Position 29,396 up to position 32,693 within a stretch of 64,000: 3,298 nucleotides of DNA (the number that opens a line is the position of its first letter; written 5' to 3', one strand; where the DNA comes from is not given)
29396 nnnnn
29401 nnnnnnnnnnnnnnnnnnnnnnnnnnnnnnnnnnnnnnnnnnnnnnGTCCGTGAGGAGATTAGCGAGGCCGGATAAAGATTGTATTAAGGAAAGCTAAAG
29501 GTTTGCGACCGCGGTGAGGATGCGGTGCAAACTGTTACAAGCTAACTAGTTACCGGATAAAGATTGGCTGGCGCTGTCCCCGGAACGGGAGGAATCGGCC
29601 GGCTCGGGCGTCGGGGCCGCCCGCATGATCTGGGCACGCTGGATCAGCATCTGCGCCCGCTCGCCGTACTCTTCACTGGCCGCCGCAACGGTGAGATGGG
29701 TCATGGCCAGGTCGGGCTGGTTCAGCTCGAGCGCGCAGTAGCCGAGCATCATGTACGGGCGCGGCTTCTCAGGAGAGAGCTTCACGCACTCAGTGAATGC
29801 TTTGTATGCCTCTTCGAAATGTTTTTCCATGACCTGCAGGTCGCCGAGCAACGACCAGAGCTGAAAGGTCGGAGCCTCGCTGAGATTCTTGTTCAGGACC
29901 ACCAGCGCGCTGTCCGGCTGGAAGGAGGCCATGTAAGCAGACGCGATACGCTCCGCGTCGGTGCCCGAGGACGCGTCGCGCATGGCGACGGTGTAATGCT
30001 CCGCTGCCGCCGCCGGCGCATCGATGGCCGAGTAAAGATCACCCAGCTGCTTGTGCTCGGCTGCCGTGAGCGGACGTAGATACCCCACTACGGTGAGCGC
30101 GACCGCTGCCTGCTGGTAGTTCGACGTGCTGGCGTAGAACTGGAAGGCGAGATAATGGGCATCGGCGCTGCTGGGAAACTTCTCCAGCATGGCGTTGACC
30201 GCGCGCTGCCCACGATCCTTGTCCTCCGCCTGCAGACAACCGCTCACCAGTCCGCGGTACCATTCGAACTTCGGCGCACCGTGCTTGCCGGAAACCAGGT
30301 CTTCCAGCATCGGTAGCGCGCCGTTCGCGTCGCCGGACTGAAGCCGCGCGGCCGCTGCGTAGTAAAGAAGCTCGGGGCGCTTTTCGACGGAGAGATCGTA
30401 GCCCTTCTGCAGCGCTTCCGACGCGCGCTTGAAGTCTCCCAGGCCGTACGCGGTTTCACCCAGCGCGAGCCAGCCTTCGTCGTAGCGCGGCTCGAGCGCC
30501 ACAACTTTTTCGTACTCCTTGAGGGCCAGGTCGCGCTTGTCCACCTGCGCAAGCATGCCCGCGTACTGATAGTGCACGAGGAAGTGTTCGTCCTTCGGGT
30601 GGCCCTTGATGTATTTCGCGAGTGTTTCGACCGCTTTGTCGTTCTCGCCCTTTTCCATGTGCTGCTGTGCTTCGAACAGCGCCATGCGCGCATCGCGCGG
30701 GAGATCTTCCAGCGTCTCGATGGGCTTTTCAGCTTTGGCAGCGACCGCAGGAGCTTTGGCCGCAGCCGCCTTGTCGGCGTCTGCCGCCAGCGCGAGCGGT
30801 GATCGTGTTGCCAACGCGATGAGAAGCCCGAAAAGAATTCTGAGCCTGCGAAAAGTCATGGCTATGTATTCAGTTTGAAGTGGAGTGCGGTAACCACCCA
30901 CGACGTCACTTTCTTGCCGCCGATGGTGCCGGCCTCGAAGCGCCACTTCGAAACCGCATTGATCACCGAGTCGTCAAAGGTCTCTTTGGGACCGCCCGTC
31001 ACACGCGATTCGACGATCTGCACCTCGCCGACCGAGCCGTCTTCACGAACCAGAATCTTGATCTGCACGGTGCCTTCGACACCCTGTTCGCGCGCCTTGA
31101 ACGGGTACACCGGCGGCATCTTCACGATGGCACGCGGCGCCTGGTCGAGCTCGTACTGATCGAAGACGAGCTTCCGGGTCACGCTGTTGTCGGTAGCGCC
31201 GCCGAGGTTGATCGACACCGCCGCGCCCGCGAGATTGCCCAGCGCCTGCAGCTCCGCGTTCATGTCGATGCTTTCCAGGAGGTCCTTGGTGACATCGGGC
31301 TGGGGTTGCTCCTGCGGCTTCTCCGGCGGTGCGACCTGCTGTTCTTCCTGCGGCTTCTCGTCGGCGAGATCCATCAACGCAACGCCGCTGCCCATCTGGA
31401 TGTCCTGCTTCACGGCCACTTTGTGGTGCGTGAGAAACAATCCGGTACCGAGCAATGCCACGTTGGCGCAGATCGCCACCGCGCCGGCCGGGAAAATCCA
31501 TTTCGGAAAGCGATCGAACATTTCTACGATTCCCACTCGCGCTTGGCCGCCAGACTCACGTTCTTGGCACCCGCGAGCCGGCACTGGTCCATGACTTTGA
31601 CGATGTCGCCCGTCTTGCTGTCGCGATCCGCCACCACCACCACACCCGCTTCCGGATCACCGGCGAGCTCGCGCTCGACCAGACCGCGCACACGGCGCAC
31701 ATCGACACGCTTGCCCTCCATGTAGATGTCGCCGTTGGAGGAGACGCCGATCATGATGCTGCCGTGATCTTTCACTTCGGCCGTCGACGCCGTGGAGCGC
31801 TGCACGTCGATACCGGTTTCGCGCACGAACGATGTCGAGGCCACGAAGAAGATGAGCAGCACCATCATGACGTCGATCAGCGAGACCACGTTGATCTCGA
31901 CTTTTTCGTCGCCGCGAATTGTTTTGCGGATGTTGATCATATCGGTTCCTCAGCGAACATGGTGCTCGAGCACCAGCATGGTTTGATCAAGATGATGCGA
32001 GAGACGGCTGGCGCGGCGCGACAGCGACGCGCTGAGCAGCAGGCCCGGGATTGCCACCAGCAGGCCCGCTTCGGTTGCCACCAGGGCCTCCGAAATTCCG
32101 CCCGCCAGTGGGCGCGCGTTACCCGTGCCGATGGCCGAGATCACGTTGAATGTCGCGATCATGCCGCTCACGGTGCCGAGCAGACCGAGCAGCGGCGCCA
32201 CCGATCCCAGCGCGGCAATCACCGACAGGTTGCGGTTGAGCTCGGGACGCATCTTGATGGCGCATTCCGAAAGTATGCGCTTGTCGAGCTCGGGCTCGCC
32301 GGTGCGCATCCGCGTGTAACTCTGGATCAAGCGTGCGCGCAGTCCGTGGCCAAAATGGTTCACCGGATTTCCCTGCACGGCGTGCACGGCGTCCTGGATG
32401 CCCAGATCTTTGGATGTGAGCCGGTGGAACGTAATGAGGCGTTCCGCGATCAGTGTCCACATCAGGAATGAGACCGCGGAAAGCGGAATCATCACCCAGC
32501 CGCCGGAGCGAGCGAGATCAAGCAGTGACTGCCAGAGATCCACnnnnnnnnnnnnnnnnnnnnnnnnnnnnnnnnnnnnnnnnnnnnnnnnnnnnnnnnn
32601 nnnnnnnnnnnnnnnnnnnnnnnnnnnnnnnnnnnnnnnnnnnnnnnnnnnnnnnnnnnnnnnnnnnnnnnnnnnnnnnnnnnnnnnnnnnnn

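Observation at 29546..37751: TonB2/Ttp-type six-gene energiser cluster divergent from a CarbopepD-type TonB-dependent receptor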

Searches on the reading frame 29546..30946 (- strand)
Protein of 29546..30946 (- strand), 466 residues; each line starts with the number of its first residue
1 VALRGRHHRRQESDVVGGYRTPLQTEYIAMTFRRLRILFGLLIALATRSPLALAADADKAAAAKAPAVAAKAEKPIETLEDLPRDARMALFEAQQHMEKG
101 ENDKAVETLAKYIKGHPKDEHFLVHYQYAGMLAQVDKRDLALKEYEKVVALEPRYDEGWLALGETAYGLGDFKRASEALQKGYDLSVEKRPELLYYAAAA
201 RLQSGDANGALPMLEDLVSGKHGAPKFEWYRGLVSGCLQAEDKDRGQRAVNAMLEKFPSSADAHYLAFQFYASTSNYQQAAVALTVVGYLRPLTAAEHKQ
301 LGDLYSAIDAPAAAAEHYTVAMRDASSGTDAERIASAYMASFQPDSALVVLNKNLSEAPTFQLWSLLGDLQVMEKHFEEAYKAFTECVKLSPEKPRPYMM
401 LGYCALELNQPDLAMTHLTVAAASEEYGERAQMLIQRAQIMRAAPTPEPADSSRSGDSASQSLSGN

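Call 4: search_protein_families(library=pfam, proteins=[window:29546-30946:-], max_evalue=0.01)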
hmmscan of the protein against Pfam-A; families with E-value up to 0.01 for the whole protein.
window:29546-30946:- (466 aa): 20 families
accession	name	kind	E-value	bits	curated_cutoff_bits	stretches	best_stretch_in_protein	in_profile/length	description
PF14559.12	TPR_19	-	1.2e-17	64.4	25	2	373-435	3-65/68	Tetratricopeptide repeat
PF13428.12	TPR_14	-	2.1e-17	62.3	23.5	0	125-164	4-43/44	Tetratricopeptide repeat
PF23914.1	TPR_CcmH_CycH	-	5.8e-14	52.7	42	2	152-218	46-114/158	Cytochrome c-type biogenesis protein H TPR domain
PF07719.23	TPR_2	-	5.5e-13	48.4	27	1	362-393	2-33/34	Tetratricopeptide repeat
PF13181.12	TPR_8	-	5.3e-12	45.3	25.7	0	362-393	2-33/34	Tetratricopeptide repeat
PF12895.13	ANAPC3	-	1.1e-09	38.9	27.2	0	345-418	6-79/82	Anaphase-promoting complex, cyclosome, subunit 3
PF13432.12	TPR_16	-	9.9e-09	35.9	32.7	1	137-183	12-58/65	Tetratricopeptide repeat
PF00515.34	TPR_1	-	1.2e-08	34.8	27.8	0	363-393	3-33/34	Tetratricopeptide repeat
PF13431.12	TPR_17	-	7.8e-08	32.4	24.4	0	384-414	2-32/34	Tetratricopeptide repeat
PF13174.12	TPR_6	-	1.4e-07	32.2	26.3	0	96-118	10-32/33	Tetratricopeptide repeat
PF13414.12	TPR_11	-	7.8e-07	29.1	26.8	1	140-170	12-42/42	TPR repeat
PF13371.12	TPR_9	-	1e-06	29.1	35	0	133-181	6-54/73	Tetratricopeptide repeat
PF13424.12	TPR_12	-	3.6e-06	27.5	30.1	0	367-421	16-71/77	Tetratricopeptide repeat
PF16918.11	PknG_TPR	-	1.6e-05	24.3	27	0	174-259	77-160/340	Protein kinase G tetratricopeptide repeat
PF09613.16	HrpB1_HrpK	-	1.8e-05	24.8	29.3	0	191-258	45-109/126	Bacterial type III secretion protein (HrpB1_HrpK)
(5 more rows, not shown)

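Call 5: search_protein_families(library=ncbifam, proteins=[window:29546-30946:-], max_evalue=0.01)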
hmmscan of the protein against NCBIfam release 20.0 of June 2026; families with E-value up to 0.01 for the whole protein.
window:29546-30946:- (466 aa): 17 families
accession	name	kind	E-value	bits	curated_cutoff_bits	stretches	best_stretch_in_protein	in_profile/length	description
TIGR02917.1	PEP_TPR_lipo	equivalog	2.7e-24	85.1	312.2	2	69-360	481-768/899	XrtA/PEP-CTERM system TPR-repeat protein PrsT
NF040959.1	MamA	equivalog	3.8e-16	59.1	200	3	92-182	43-131/204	magnetosome protein MamA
TIGR02552.1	LcrH_SycD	equivalog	1.6e-12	47.3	104.8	1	361-442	52-133/136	SycD/LcrH family type III secretion system chaperone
TIGR00540.1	TPR_hemY_coli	hypoth_equivalog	4.5e-10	38.8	142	1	61-319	125-383/385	heme biosynthesis-associated TPR protein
TIGR02795.1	tol_pal_ybgF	equivalog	2.7e-09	37.7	90.1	1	92-181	8-101/119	tol-pal system protein YbgF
NF052415.1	T3SS_chap_SctY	equivalog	1.5e-08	35.1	70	1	363-448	8-94/106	type III secretion apparatus assembly chaperone SctY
NF033920.0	C39_PA2778_fam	equivalog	3.8e-08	33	150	1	130-211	164-244/255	PA2778 family cysteine peptidase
NF040561.1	PrimPol_Msp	equivalog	3.6e-06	25.8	200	1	98-177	3-76/515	CRISPR-associated primase-polymerase type A1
TIGR02521.1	type_IV_pilW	equivalog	1.7e-05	24.5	154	1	335-442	38-146/234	type IV pilus biogenesis/stability protein PilW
TIGR00990.1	3a0801s09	subfamily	1.7e-05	23.7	757.25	1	83-197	362-473/615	mitochondrial import receptor subunit TOM70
NF052312.1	T9SS_PorW_SprE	equivalog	4.7e-05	22.2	250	1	86-156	179-250/716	type IX secretion system periplasmic lipoprotein PorW/SprE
TIGR03939.1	PGA_TPR_OMP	equivalog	0.00049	18.4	366.65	1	83-206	117-239/800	poly-beta-1,6 N-acetyl-D-glucosamine export porin PgaA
NF047371.1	FlcA_CTERM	equivalog_domain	0.00082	17.9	300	0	251-426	337-503/646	periplasmic flagellar collar protein FlcA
NF047558.1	TPR_END_plus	domain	0.001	18.9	32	0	124-155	1-32/56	TPR end-of-group domain-containing protein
NF047507.1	TPR_BatC_Lepto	exception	0.0025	17.3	175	0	82-156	54-130/214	TPR repeat-containing protein BatC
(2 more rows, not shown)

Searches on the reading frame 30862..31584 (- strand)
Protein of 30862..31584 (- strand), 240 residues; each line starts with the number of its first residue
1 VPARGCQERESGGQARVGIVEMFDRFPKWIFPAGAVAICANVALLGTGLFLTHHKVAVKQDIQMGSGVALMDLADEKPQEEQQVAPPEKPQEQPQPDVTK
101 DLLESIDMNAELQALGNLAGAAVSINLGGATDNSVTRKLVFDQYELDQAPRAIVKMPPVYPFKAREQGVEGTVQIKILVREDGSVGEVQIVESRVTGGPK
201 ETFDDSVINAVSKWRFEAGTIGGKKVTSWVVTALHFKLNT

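Call 4: search_protein_families(library=pfam, proteins=[window:30862-31584:-], max_evalue=0.01)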
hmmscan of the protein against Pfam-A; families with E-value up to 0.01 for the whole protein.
window:30862-31584:- (240 aa): 1 family
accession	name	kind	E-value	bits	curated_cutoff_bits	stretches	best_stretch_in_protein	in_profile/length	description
PF03544.19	TonB_C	-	3.2e-17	63.2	24.6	1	157-238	2-79/79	Gram-negative bacterial TonB protein C-terminal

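Call 5: search_protein_families(library=ncbifam, proteins=[window:30862-31584:-], max_evalue=0.01)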
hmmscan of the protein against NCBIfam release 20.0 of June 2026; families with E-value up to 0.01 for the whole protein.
window:30862-31584:- (240 aa): 9 families
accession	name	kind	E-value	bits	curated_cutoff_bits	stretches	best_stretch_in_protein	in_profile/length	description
NF008082.0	PRK10819.1-3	equivalog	4.1e-16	59.5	265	1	147-226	154-230/242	TonB system transport protein TonB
TIGR01352.1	tonB_Cterm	subfamily_domain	2.4e-14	53.4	27.1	1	158-239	1-76/76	TonB family protein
NF008083.0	PRK10819.1-4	equivalog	6.2e-13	49.3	448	1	77-239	81-233/239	TonB system transport protein TonB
NF008081.0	PRK10819.1-2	equivalog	1.2e-12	48.3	377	1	86-238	92-233/240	TonB system transport protein TonB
NF008080.0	PRK10819.1-1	equivalog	1.7e-10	40.8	418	1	148-231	165-242/252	TonB system transport protein TonB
NF038079.1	TonB_sider_MxcH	equivalog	4.2e-09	35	925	1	150-239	2-86/792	TonB-dependent siderophore myxochelin receptor MxcH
NF008084.0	PRK10819.1-5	equivalog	4.6e-09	36.5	315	1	79-227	91-235/249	TonB system transport protein TonB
NF033768.1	myxo_SS_tail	domain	4.7e-06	26.6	40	1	165-222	27-81/92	AgmX/PglI C-terminal domain-containing protein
NF047760.1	LIC10042_TonB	equivalog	1.5e-05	25.1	100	1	160-218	87-141/156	LIC_10042 family TonB-like protein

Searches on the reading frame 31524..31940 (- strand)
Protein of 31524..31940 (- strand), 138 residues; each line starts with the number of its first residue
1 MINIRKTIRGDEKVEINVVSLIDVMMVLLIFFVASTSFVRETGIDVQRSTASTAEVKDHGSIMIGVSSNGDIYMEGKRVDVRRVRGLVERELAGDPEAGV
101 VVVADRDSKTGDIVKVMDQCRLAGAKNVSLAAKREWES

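Call 4: search_protein_families(library=pfam, proteins=[window:31524-31940:-], max_evalue=0.01)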
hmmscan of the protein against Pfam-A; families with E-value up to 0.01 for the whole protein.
window:31524-31940:- (138 aa): 1 family
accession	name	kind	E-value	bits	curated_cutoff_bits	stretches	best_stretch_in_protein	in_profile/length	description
PF02472.21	ExbD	-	1.3e-27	96.8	25.4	1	11-134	3-127/128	Biopolymer transport protein ExbD/TolR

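Call 5: search_protein_families(library=ncbifam, proteins=[window:31524-31940:-], max_evalue=0.01)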
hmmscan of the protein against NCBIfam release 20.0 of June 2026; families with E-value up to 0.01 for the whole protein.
window:31524-31940:- (138 aa): 5 families
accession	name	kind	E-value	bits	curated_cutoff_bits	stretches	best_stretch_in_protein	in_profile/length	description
TIGR02801.1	tolR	equivalog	2.2e-18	67.1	127.3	1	13-132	2-128/129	protein TolR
TIGR02804.1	ExbD_2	equivalog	6.9e-13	49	123.45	1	15-133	3-120/121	TonB system transport protein ExbD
NF008429.0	PRK11267.1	equivalog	7.8e-13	48.7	216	1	12-132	14-134/141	TonB system transport protein ExbD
TIGR02803.1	ExbD_1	equivalog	2.6e-12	46.9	152.95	1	15-131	3-119/122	TonB system transport protein ExbD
NF008248.0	PRK11024.1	equivalog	2.9e-11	43.7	162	1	1-132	1-139/142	colicin uptake protein TolR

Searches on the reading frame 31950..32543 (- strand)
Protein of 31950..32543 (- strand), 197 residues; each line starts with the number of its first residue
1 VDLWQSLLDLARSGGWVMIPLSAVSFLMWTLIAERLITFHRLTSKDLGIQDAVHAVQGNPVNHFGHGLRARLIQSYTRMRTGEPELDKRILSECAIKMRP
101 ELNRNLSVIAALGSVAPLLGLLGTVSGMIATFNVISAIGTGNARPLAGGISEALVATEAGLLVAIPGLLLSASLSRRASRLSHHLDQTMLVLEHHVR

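Call 4: search_protein_families(library=pfam, proteins=[window:31950-32543:-], max_evalue=0.01)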
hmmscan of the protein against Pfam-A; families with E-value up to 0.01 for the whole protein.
window:31950-32543:- (197 aa): 1 family
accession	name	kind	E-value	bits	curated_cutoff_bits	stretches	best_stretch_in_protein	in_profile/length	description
PF01618.21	MotA_ExbB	-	4.1e-29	101.3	22.9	1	78-186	15-126/127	MotA/TolQ/ExbB proton channel family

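Call 5: search_protein_families(library=ncbifam, proteins=[window:31950-32543:-], max_evalue=0.01)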
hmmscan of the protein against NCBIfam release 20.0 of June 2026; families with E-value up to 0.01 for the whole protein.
window:31950-32543:- (197 aa): 7 families
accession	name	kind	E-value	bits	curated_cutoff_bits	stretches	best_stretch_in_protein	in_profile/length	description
TIGR02796.1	tolQ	equivalog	5.6e-22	78.6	221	1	17-187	16-205/216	protein TolQ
TIGR02797.1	exbB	equivalog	2.6e-16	60.1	206.2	1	17-185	16-198/211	tonB-system energizer ExbB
TIGR02805.1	exbB2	equivalog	4.3e-16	59.3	135.35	1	99-180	48-129/138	TonB-system energizer ExbB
NF008066.0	PRK10801.1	equivalog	1.2e-12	47.8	403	1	102-189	123-210/230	Tol-Pal system protein TolQ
NF007722.0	PRK10414.1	equivalog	9.2e-12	45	402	1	103-177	127-201/244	tol-pal system-associated acyl-CoA thioesterase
NF005997.1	PRK08124.1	equivalog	4.6e-05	22.5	340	1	88-183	126-213/259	flagellar motor stator protein MotA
NF006583.0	PRK09109.1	equivalog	0.0024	17.1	237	1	99-164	136-196/246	flagellar motor protein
